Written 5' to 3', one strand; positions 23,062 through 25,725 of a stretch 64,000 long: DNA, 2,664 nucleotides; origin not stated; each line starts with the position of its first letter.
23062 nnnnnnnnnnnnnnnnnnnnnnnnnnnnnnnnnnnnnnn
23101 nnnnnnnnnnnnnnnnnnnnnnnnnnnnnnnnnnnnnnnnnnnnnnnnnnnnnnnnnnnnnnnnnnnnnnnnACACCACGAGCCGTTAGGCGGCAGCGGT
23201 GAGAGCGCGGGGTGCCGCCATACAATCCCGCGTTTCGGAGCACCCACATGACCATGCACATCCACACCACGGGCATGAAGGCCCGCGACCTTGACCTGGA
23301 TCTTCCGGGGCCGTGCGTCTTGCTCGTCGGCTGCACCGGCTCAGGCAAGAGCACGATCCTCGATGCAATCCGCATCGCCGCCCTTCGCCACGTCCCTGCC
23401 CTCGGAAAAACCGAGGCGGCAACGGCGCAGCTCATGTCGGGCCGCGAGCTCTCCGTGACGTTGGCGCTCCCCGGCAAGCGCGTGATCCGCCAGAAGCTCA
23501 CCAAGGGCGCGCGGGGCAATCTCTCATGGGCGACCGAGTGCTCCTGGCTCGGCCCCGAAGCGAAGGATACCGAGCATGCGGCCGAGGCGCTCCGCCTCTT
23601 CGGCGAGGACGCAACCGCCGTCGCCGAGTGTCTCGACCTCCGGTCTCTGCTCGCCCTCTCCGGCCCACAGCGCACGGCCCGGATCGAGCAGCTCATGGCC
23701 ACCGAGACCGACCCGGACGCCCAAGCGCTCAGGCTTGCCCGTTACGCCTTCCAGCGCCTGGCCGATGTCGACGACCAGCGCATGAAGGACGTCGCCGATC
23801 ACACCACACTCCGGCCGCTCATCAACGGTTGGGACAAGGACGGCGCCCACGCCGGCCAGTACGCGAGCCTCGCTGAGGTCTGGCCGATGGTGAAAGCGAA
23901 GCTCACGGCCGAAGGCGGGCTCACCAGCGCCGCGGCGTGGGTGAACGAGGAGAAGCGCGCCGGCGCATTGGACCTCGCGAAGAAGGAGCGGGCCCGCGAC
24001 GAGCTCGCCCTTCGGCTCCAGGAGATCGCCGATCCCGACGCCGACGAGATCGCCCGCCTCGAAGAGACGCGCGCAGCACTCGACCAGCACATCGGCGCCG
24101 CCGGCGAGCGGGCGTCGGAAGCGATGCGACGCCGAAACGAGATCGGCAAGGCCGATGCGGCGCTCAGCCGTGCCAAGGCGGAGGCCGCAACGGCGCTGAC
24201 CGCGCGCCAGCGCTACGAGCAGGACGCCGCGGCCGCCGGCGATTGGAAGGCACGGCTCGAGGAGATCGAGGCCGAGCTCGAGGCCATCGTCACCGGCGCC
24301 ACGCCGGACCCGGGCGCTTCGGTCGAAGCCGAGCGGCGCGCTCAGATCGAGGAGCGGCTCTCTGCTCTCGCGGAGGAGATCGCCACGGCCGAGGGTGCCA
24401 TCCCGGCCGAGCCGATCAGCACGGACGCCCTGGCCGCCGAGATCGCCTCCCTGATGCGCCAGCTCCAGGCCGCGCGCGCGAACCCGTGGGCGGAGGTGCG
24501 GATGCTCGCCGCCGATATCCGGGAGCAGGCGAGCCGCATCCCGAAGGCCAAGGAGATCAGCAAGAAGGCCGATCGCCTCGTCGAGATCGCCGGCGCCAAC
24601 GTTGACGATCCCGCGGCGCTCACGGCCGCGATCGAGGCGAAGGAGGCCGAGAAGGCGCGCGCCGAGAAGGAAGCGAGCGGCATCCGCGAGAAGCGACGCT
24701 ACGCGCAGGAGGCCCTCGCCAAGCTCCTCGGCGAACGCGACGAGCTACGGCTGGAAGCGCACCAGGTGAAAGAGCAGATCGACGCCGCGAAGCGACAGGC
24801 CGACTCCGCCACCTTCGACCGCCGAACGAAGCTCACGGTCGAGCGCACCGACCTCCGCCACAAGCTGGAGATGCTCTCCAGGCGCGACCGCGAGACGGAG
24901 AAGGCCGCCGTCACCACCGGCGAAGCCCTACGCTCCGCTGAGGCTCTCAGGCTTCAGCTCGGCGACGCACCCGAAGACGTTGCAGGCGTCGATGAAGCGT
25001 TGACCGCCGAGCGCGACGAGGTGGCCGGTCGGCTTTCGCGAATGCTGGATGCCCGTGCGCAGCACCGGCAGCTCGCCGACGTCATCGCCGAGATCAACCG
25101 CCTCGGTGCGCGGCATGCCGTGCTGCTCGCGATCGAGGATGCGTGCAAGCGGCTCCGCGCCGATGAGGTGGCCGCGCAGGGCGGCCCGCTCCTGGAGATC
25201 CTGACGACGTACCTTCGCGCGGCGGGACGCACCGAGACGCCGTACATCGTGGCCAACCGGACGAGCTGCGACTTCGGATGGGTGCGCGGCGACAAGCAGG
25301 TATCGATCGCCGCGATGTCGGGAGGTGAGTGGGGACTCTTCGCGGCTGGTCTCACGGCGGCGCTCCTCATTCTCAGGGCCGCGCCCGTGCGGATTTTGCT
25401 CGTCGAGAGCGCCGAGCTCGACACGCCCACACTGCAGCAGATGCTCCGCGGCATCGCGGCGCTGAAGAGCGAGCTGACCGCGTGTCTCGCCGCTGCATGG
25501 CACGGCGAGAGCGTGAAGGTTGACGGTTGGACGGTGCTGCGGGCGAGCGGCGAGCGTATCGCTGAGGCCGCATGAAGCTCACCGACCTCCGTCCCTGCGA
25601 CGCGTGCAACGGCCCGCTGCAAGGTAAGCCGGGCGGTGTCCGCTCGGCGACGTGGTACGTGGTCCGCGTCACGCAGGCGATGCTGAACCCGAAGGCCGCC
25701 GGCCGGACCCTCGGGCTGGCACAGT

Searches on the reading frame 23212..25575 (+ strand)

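Call 9: search_protein_families(library=pfam, proteins=[window:23212-25575:+], max_evalue=0.01)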
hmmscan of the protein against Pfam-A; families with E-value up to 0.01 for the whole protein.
window:23212-25575:+ (787 aa): 4 families
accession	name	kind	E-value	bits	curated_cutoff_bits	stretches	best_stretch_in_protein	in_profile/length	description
PF13476.12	AAA_23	-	3.5e-06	28.2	27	1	25-67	11-53/201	AAA domain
PF13555.12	AAA_29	-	4.8e-06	26.7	27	1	23-54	13-43/61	P-loop containing region of AAA domain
PF02463.25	SMC_N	-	0.0001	22.3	40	0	31-54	22-45/220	RecF/RecN/SMC N terminal domain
PF00005.33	ABC_tran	-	0.003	18.6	25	0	32-54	10-32/137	ABC transporter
